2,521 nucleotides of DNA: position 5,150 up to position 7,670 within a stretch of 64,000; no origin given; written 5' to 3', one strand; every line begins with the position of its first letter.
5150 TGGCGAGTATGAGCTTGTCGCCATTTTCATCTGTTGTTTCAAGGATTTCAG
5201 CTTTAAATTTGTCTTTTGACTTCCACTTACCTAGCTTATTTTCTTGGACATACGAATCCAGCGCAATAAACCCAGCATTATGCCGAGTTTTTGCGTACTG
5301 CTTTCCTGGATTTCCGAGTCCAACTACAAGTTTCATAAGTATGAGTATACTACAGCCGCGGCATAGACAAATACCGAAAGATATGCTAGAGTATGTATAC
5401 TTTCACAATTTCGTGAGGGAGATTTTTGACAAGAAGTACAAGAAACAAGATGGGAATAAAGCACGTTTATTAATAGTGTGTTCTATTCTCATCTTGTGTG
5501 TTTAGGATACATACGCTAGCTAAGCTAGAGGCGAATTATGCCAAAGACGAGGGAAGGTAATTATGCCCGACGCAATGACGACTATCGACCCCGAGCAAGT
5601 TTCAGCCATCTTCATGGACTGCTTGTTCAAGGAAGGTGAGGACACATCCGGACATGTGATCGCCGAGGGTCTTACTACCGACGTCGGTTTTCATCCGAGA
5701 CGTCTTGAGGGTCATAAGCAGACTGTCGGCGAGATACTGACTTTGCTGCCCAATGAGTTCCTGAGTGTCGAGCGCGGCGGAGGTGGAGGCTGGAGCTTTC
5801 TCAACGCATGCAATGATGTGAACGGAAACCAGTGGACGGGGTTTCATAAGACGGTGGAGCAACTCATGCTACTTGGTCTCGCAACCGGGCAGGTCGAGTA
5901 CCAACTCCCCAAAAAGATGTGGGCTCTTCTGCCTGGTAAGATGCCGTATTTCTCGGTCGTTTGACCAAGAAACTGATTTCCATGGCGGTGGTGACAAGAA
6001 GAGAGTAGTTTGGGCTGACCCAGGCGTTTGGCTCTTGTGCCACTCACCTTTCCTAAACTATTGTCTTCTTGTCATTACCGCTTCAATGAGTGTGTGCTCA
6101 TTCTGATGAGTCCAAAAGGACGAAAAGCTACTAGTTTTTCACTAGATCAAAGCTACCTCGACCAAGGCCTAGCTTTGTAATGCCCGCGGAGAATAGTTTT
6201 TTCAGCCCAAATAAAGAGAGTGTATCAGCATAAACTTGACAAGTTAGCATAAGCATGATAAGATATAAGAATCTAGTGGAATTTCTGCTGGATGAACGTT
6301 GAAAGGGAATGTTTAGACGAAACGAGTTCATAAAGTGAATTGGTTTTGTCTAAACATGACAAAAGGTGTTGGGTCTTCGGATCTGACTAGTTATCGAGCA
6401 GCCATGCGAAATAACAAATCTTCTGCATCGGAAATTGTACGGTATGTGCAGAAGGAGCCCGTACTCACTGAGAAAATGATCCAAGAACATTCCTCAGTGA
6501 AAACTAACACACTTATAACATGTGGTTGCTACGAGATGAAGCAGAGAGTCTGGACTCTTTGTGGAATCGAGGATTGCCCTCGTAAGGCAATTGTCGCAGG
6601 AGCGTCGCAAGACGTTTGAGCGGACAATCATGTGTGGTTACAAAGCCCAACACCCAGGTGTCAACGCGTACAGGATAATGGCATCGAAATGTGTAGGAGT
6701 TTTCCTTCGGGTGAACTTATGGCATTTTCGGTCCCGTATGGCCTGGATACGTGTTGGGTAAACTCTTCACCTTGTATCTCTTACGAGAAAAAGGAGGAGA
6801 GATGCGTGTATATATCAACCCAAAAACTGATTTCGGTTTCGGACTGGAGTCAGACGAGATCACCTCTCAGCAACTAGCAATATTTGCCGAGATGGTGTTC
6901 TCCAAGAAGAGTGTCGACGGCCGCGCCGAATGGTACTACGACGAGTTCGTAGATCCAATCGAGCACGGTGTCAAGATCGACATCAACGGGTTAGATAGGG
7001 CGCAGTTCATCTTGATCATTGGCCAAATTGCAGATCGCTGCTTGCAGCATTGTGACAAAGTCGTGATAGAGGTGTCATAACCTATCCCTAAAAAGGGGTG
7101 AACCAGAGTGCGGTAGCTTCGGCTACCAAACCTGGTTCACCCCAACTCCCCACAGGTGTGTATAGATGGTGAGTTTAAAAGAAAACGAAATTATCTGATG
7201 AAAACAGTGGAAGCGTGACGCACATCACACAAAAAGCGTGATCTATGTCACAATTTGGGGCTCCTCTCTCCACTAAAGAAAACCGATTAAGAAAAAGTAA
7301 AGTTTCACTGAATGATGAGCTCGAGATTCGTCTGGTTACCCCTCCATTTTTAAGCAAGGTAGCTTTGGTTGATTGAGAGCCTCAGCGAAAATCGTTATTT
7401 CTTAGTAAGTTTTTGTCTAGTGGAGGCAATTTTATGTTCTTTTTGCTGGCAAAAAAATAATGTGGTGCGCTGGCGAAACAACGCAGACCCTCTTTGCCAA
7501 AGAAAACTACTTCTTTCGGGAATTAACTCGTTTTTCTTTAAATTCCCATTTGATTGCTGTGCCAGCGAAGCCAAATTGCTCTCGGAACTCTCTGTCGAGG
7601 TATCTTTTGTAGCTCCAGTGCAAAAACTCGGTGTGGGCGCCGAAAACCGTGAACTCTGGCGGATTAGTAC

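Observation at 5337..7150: A 1.8-kb orphan module inserted between pth and der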

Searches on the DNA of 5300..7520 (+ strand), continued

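Call 129: search_with_rna_model(model_id=R3, sources=[L001, L010, L116, L119, L121, L122, L123, L124], max_evalue=1, filters=off, make_alignment=true)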
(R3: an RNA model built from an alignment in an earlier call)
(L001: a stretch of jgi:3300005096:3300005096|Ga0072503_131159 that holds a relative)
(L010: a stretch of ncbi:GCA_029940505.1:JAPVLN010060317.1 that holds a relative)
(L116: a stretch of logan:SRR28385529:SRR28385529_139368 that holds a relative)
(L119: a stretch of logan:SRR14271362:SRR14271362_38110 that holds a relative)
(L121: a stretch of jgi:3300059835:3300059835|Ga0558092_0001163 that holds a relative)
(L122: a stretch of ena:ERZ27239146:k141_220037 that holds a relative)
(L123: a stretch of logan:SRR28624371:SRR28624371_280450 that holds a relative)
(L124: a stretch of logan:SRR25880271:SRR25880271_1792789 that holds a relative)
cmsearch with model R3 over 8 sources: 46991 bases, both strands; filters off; matches with E-value up to 1: 18.
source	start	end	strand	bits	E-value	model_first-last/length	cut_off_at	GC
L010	1989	2089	+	91.2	1.5e-19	1-104/104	no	0.46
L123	1841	1945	+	88.1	7.8e-19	1-104/104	no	0.51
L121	2504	2605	+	84.2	6.4e-18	1-104/104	no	0.38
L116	2511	2610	+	78.7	1.2e-16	1-104/104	no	0.5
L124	340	455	+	41.7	4.6e-08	1-104/104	no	0.43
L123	1848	1902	-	34.4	2.3e-06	8-62/104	no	0.49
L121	2511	2565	-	28.6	5.2e-05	8-62/104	no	0.36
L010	1997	2044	-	24.2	0.00054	9-61/104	no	0.4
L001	5877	5971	+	18.6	0.011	1-104/104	no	0.38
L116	2518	2568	-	15.7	0.049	8-62/104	no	0.45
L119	2461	2524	+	14.2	0.11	1-104/104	no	0.56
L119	3297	3343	-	12.1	0.35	10-60/104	no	0.66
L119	503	599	-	12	0.37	1-104/104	no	0.47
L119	5190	5235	-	11.2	0.57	11-59/104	no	0.33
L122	2484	2588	+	11.1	0.58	1-104/104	no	0.48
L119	4710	4792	-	11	0.62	1-104/104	no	0.48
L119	3297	3343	+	10.9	0.66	11-59/104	no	0.66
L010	2748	2822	-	10.3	0.92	1-104/104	no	0.56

Alignment A17: 18 matches aligned to the model, 131 columns, each read 5' to 3' on its own strand. Consensus structure (alignment columns), stored with it:
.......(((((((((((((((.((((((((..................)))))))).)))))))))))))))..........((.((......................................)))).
